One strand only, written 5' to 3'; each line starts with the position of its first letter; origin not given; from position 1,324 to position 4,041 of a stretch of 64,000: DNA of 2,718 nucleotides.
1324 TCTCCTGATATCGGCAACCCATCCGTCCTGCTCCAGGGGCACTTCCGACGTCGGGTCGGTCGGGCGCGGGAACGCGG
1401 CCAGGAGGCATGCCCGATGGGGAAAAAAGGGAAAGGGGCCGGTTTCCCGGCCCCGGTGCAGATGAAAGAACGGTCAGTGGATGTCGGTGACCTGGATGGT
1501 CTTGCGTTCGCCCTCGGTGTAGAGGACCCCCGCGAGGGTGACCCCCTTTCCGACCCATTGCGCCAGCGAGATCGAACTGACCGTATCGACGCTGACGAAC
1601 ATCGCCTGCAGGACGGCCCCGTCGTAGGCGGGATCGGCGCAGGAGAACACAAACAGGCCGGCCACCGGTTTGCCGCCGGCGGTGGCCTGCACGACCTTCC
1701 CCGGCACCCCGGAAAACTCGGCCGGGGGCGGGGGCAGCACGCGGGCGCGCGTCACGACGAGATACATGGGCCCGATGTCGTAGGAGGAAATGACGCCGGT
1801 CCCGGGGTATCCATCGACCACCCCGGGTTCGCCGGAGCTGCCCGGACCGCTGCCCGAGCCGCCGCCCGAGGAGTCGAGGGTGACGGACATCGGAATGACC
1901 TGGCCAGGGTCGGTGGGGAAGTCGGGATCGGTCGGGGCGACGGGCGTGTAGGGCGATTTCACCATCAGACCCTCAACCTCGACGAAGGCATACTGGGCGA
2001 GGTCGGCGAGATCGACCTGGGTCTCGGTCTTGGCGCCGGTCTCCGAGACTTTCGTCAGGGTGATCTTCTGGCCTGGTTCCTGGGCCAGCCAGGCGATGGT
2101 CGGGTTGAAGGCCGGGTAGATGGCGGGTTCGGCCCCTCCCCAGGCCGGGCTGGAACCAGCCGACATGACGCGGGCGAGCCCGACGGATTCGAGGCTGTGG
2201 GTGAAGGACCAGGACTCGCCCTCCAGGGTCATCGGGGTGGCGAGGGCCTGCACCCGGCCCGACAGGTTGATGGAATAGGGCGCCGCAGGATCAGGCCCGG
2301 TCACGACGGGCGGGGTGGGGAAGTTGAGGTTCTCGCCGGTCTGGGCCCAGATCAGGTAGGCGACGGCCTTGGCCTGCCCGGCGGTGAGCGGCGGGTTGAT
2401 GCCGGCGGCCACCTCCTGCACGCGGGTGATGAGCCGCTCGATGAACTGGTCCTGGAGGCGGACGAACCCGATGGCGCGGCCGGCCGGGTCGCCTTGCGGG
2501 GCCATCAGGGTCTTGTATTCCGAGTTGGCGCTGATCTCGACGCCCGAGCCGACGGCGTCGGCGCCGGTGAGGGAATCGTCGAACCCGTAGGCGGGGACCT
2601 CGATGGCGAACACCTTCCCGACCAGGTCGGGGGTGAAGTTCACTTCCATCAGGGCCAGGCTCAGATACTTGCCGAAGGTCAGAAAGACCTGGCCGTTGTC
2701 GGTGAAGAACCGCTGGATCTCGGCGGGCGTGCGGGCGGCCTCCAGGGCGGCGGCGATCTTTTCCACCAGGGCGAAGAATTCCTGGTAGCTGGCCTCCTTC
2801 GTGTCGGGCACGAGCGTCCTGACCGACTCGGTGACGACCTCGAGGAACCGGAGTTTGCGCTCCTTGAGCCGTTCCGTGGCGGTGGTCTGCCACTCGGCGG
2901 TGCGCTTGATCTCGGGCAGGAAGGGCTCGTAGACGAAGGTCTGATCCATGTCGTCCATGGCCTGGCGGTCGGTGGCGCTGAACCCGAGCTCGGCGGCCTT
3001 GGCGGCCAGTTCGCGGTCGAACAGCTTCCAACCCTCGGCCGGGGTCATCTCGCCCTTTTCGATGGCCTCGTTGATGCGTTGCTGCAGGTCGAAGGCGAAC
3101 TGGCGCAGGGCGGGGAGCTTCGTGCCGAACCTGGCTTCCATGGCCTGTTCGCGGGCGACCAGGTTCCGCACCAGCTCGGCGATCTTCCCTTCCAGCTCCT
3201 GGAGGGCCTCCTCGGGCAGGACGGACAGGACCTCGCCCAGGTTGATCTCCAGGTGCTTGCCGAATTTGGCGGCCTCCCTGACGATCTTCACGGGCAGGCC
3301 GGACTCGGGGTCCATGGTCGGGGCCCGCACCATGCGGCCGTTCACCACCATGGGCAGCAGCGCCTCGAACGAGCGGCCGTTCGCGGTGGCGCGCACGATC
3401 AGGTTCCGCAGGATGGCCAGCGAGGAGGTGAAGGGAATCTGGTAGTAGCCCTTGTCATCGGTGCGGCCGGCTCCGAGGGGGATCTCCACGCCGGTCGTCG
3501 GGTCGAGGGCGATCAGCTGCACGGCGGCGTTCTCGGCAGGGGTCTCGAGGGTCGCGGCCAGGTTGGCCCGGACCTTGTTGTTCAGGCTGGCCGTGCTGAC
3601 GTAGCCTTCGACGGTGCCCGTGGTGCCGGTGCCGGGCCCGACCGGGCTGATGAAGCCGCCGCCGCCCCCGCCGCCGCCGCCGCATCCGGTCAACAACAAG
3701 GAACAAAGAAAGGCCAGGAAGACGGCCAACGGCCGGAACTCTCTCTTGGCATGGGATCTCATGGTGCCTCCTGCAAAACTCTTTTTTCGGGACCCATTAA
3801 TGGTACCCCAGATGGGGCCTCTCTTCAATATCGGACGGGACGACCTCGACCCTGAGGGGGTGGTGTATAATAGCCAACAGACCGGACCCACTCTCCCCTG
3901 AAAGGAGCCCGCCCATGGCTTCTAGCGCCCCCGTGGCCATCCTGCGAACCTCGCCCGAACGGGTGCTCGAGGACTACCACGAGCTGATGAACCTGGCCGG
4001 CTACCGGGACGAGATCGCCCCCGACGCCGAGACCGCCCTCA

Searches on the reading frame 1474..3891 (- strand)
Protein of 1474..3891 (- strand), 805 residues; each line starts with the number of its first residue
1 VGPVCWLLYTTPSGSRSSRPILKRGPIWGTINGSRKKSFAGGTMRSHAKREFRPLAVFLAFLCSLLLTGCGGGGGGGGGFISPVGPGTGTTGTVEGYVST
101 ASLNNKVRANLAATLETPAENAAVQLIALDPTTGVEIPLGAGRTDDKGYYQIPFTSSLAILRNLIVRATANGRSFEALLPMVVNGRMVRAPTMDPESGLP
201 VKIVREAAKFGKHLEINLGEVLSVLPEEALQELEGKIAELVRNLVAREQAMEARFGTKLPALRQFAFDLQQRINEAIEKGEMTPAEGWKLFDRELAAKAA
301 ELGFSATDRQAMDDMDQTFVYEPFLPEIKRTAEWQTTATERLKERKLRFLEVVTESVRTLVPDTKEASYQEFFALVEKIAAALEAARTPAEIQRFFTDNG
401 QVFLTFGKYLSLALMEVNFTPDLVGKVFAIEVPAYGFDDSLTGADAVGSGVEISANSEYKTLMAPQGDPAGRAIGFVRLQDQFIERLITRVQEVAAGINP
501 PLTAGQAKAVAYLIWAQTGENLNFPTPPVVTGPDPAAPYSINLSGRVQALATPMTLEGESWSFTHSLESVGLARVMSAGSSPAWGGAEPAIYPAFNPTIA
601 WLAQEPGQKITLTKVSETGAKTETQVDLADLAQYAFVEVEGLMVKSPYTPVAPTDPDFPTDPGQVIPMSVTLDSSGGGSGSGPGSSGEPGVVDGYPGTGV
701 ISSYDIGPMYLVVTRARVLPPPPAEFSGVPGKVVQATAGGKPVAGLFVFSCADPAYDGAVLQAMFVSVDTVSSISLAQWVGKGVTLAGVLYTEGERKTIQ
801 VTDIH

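Call 59: find_encoding_contigs(protein=window:1474-3891:-, flank=10000, max_places=4)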
Protein window:1474-3891:- (805 aa): no gene with exactly this product is on record in the collection.
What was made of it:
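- Tried and rejected: A look-up of window protein 1474-3891(-), meant to extend the window, found it not on record (call 59).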
